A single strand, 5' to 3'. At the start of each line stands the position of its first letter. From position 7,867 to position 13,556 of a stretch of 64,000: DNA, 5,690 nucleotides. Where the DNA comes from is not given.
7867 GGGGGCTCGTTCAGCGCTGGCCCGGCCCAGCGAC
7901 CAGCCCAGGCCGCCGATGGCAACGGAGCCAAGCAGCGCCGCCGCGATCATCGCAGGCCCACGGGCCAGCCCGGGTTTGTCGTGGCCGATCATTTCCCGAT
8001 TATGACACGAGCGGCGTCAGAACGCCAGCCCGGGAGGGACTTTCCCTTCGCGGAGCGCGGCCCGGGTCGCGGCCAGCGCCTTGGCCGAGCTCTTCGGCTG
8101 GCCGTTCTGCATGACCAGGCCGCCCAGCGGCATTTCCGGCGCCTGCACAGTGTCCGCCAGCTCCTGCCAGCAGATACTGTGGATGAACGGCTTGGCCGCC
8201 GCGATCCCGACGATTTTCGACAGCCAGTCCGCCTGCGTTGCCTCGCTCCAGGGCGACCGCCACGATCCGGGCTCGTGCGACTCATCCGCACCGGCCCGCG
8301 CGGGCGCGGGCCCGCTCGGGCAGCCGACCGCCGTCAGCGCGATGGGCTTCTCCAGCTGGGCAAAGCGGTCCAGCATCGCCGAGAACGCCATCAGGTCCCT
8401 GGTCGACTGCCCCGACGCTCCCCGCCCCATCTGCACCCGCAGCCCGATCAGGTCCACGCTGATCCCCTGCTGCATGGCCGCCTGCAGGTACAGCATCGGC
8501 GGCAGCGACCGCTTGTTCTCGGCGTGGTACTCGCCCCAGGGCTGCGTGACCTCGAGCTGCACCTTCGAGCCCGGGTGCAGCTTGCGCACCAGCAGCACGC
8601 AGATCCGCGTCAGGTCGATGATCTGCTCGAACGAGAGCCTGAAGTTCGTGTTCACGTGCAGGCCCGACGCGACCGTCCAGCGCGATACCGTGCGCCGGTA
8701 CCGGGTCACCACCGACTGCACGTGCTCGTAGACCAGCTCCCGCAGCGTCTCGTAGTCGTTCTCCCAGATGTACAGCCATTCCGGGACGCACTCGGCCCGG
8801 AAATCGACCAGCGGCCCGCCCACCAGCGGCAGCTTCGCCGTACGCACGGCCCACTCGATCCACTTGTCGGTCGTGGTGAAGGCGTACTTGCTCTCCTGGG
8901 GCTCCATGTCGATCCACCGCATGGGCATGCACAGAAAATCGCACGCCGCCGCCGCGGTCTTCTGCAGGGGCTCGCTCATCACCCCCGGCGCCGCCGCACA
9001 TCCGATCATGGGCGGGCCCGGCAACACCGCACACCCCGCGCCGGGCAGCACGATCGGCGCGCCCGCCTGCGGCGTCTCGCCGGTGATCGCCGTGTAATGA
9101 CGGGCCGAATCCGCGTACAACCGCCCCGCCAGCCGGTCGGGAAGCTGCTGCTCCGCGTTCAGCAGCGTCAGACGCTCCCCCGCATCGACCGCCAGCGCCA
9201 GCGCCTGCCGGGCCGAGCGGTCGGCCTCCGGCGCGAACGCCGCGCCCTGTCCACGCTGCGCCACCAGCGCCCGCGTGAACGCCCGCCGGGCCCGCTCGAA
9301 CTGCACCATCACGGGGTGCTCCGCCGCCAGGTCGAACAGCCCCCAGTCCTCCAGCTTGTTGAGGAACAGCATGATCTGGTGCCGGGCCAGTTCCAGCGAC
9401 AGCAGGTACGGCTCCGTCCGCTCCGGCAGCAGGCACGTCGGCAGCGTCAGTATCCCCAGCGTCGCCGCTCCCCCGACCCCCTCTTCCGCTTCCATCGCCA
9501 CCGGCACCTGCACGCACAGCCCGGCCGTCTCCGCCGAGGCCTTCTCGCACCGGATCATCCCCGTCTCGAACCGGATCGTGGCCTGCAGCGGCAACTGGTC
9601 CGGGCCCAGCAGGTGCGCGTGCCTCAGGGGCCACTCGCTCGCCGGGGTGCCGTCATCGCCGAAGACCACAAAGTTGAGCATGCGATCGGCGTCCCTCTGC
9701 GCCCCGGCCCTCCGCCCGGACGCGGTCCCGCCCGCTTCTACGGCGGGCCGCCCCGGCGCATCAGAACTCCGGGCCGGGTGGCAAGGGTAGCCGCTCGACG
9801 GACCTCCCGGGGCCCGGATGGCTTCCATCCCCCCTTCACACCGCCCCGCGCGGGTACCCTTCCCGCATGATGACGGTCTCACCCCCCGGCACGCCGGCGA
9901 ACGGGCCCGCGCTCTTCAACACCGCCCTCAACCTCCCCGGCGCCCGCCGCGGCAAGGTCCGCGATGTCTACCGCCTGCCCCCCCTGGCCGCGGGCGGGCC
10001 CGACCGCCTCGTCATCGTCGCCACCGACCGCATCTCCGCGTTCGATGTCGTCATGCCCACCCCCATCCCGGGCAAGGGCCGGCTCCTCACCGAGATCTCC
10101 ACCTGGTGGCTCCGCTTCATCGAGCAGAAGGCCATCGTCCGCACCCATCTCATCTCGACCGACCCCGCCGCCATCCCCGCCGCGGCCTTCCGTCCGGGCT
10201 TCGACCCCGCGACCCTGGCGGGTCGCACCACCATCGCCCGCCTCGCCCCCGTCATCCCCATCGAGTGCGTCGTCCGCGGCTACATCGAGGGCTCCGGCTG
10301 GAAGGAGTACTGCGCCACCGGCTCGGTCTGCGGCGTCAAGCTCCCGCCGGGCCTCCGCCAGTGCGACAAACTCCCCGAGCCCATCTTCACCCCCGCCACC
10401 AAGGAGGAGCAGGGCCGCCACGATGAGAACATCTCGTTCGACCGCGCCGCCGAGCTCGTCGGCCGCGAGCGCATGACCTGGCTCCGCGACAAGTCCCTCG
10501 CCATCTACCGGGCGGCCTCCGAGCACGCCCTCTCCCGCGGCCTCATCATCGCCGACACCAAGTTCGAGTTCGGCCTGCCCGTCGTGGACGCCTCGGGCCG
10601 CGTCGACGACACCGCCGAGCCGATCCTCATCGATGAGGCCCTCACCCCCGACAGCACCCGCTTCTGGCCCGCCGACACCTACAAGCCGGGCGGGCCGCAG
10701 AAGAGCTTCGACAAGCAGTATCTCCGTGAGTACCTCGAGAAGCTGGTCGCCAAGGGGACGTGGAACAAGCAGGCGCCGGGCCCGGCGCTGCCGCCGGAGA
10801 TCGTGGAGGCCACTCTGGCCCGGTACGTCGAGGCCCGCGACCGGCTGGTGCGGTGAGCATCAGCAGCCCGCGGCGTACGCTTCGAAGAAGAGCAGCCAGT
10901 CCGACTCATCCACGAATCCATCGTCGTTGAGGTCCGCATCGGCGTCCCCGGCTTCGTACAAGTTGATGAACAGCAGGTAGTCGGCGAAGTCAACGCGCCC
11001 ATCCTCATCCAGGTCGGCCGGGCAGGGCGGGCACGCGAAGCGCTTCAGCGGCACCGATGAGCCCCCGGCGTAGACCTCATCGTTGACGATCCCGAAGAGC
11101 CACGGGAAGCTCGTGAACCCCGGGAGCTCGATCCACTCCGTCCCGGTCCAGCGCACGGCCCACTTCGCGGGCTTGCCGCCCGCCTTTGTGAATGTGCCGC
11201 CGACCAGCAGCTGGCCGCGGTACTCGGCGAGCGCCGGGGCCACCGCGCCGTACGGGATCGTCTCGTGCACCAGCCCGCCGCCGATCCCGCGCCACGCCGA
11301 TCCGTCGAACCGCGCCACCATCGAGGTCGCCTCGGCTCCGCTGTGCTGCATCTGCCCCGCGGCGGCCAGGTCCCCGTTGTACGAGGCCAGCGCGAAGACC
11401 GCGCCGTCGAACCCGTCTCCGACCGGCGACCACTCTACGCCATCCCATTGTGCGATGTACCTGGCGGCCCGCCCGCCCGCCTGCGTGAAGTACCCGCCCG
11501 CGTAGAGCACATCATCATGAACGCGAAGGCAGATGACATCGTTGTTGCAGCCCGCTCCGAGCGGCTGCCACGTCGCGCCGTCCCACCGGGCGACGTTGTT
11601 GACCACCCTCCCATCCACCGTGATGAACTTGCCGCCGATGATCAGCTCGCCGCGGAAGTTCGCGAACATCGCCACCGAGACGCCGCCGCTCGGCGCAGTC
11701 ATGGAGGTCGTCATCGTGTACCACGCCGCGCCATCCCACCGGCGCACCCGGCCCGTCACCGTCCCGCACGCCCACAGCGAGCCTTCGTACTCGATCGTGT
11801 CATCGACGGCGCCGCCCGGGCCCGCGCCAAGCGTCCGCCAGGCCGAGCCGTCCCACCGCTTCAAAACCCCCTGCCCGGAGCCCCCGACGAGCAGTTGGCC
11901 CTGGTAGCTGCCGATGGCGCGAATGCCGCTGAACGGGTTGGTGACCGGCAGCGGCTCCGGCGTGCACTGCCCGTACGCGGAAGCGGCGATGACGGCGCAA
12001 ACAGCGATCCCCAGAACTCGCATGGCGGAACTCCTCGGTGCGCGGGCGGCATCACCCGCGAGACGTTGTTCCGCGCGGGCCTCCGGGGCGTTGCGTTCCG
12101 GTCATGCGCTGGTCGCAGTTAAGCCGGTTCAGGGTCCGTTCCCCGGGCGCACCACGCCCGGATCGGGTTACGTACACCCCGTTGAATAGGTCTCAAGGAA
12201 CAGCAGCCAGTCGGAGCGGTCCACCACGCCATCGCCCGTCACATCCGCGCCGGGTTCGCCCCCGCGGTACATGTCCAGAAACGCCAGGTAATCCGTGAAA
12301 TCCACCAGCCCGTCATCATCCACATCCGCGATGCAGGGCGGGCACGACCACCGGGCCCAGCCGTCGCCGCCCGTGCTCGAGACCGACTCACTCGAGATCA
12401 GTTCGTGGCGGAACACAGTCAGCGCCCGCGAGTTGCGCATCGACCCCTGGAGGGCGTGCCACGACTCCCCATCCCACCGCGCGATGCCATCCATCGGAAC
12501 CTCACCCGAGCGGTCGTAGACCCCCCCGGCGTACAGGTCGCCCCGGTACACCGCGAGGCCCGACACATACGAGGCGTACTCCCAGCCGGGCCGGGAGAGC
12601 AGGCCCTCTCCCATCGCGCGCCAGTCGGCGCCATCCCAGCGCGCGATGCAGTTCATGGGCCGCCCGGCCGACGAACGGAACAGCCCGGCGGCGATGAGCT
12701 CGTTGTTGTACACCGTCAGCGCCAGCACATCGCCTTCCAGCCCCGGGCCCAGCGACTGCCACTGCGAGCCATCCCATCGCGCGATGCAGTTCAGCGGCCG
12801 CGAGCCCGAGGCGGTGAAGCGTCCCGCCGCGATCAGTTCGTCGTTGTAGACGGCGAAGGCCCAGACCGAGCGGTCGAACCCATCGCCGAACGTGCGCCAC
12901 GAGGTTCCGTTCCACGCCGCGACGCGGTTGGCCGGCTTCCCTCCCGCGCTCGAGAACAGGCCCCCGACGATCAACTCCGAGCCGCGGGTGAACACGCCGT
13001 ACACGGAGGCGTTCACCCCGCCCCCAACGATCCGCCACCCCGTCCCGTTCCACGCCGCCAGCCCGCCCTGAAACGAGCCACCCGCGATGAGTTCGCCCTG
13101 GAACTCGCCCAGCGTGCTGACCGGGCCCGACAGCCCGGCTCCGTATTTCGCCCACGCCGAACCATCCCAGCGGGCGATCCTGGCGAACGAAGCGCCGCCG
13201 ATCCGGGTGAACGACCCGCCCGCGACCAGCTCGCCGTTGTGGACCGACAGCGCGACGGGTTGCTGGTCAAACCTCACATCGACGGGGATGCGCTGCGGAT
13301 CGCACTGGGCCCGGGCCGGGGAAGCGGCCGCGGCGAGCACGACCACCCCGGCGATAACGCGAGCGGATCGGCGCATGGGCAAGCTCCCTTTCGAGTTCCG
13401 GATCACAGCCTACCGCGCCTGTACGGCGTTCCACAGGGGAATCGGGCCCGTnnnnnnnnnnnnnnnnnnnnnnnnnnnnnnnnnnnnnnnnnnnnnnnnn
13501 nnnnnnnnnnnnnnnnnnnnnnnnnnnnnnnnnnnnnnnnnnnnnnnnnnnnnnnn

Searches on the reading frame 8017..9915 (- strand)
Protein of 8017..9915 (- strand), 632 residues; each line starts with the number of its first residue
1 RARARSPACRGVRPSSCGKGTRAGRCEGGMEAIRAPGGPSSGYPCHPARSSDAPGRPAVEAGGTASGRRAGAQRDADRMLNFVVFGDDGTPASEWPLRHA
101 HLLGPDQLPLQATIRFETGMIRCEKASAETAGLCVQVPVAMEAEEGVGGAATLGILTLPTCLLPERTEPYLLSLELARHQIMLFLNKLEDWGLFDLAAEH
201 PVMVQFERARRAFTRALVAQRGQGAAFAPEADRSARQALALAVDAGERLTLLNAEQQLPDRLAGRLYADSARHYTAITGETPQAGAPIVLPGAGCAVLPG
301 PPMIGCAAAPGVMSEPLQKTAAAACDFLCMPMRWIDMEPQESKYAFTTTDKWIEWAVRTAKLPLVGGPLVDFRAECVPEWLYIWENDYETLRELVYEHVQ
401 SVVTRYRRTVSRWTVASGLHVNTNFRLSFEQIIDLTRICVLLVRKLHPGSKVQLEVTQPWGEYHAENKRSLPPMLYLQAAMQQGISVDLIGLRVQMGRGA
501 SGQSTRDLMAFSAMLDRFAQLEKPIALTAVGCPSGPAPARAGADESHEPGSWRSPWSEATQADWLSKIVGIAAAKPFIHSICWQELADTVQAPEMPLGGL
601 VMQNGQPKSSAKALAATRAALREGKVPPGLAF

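Call 53: search_protein_families(library=pfam, proteins=[window:8017-9915:-], max_evalue=0.001)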
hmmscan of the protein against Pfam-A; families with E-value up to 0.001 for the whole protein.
window:8017-9915:- (632 aa): 1 family
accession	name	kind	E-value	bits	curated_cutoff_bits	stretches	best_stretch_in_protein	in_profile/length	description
PF00331.26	Glyco_hydro_10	-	1.5e-08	34.7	22.1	1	317-528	28-234/311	Glycosyl hydrolase family 10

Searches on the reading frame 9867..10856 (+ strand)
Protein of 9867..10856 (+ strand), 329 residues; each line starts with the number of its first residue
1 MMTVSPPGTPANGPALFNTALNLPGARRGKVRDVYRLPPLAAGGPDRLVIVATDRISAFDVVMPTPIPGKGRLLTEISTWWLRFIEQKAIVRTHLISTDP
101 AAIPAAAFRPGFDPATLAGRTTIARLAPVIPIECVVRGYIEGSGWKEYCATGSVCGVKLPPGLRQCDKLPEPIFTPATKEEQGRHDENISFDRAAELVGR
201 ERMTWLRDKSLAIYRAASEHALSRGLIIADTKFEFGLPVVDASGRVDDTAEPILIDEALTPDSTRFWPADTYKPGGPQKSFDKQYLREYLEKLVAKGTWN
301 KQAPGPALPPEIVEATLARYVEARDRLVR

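Call 64: search_protein_families(library=pfam, proteins=[window:9867-10856:+], max_evalue=0.001)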
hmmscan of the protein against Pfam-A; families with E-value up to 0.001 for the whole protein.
window:9867-10856:+ (329 aa): 1 family
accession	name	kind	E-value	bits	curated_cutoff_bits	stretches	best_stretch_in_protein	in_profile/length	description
PF01259.24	SAICAR_synt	-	6.1e-67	226.2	20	1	28-296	4-225/233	SAICAR synthetase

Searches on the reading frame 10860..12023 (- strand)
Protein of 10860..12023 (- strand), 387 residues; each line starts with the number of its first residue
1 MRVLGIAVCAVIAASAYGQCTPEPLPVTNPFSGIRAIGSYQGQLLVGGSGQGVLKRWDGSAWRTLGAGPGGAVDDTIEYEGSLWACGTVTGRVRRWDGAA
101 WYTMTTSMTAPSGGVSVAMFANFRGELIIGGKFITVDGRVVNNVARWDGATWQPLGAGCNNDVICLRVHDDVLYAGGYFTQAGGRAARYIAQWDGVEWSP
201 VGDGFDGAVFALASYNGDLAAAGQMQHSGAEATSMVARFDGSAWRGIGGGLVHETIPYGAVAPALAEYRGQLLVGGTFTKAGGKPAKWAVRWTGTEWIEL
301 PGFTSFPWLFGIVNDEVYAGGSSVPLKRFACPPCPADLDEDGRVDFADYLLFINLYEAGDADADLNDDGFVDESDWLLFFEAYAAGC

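Call 3: search_protein_families(library=ncbifam, proteins=[window:10860-12023:-], max_evalue=0.1)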
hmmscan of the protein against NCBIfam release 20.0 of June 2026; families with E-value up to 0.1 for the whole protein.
window:10860-12023:- (387 aa): 1 family
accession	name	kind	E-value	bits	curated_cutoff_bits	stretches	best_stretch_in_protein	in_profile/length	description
NF041540.1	dockerin_GC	domain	2.6e-11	43.8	29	1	334-387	1-67/67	GC-type dockerin domain-anchored protein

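Call 4: search_protein_families(library=pfam, proteins=[window:10860-12023:-], max_evalue=0.1)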
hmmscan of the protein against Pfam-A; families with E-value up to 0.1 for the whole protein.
window:10860-12023:- (387 aa): 8 families
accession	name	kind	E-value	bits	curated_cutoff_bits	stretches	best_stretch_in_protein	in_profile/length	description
PF19565.4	DUF6087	-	2.6e-06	28.1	27.1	0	186-202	42-58/99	Family of unknown function (DUF6087)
PF12768.13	Rax2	-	5e-05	23.2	28.8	0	164-237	29-105/254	Rax2 C-terminal beta propeller domain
PF00404.24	Dockerin_1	-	0.00015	22.3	22.9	1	336-377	2-50/57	Dockerin type I domain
PF23548.1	Zn_ribbon_FGT1_2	-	0.017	15.1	27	1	326-342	18-34/35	FORGETTER1 second zinc ribbon domain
PF17164.10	DUF5122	-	0.028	15.1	27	0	125-146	4-25/36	Domain of unknown function (DUF5122) beta-propeller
PF13202.12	EF-hand_5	-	0.056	13.4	25.9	0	363-376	8-21/25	EF hand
PF00036.39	EF-hand_1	-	0.087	12.9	25.4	0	362-381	8-27/29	EF hand domain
PF13499.12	EF-hand_7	-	0.089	13.6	30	0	336-350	49-63/67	EF-hand domain pair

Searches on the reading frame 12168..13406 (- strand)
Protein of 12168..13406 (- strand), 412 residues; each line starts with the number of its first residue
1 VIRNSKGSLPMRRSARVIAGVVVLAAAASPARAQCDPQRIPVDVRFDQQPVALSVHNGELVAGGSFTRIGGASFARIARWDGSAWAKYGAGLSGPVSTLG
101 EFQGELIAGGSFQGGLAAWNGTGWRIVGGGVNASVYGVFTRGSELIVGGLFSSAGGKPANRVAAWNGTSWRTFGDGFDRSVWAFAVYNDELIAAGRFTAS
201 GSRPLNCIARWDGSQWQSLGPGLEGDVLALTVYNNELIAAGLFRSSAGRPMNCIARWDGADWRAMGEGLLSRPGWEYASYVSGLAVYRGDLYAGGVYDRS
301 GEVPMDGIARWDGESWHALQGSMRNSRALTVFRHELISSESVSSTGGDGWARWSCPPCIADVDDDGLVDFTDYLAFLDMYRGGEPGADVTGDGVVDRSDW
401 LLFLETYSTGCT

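Call 3: search_protein_families(library=ncbifam, proteins=[window:12168-13406:-], max_evalue=0.1)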
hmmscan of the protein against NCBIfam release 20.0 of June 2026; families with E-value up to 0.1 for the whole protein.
window:12168-13406:- (412 aa): 1 family
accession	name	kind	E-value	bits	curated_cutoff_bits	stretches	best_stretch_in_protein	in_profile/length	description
NF041540.1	dockerin_GC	domain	1.8e-12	47.4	29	1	358-411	1-67/67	GC-type dockerin domain-anchored protein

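Call 4: search_protein_families(library=pfam, proteins=[window:12168-13406:-], max_evalue=0.1)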
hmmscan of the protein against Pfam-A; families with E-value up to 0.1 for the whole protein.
window:12168-13406:- (412 aa): 4 families
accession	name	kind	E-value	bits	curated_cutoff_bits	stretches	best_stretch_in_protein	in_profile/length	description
PF12768.13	Rax2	-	4.9e-12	46.2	28.8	2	138-267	31-164/254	Rax2 C-terminal beta propeller domain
PF17164.10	DUF5122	-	3.6e-08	34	27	0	57-79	3-25/36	Domain of unknown function (DUF5122) beta-propeller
PF19565.4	DUF6087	-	0.0066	17.2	27.1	0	207-220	45-58/99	Family of unknown function (DUF6087)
PF00036.39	EF-hand_1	-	0.025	14.6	25.4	0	360-377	9-26/29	EF hand domain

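Call 55: find_homologous_proteins(query=window:12342-13376:-, max_evalue=0.00001)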
Query window:12342-13376:- (345 aa): 1942 proteins with E <= 0.00001 among 8000 candidates; the best 120 are listed.
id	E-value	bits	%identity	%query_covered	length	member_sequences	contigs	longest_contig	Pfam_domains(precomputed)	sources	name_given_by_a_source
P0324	1.9e-226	769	100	100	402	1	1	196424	PF12768.14,PF17164.11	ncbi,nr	ncbi:MAG: hypothetical protein IT436_11580 [Phycisphaerales bacterium]|nr:hypothetical protein [Phyc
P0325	3.0e-150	519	70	93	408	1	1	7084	PF12768.14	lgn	-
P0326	3.5e-144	499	65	100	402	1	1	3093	PF19565.5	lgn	-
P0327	2.0e-98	348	41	79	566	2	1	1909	PF12768.14,PF17164.11,PF18962.8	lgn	-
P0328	1.0e-97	346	40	89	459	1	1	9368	PF17164.11,PF18962.8,PF19565.5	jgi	jgi:hypothetical protein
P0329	5.8e-97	343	34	86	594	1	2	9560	PF12768.14,PF17164.11,PF19565.5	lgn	-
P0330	7.7e-97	343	36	79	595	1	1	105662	PF12768.14,PF17164.11,PF13860.13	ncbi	-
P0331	2.6e-95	338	42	86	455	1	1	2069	PF12768.14,PF17164.11,PF19565.5,PF26648.1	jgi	jgi:hypothetical protein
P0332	4.7e-94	334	37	87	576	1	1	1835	PF12768.14,PF17164.11,PF19565.5,PF26660.1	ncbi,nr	ncbi:MAG: hypothetical protein Q7R41_11165, partial [Phycisphaerales bacterium]|nr:hypothetical prot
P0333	3.6e-90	321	40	79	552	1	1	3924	PF12768.14,PF17164.11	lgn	-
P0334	9.1e-90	320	40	98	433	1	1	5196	PF12768.14,PF17164.11,PF19565.5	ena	-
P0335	1.2e-88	316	35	92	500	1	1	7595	PF12768.14,PF17164.11,PF19565.5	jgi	jgi:hypothetical protein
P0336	2.5e-85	305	36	90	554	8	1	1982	PF12768.14,PF17164.11,PF18962.8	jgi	jgi:hypothetical protein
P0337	1.3e-83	299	39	90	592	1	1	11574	PF12768.14,PF17164.11,PF19565.5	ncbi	ncbi:MAG: hypothetical protein ACE5G2_04225, partial [Candidatus Krumholzibacteriia bacterium]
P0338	3.0e-83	298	40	86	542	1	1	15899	PF12768.14,PF17164.11,PF19565.5,PF00036.39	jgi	jgi:hypothetical protein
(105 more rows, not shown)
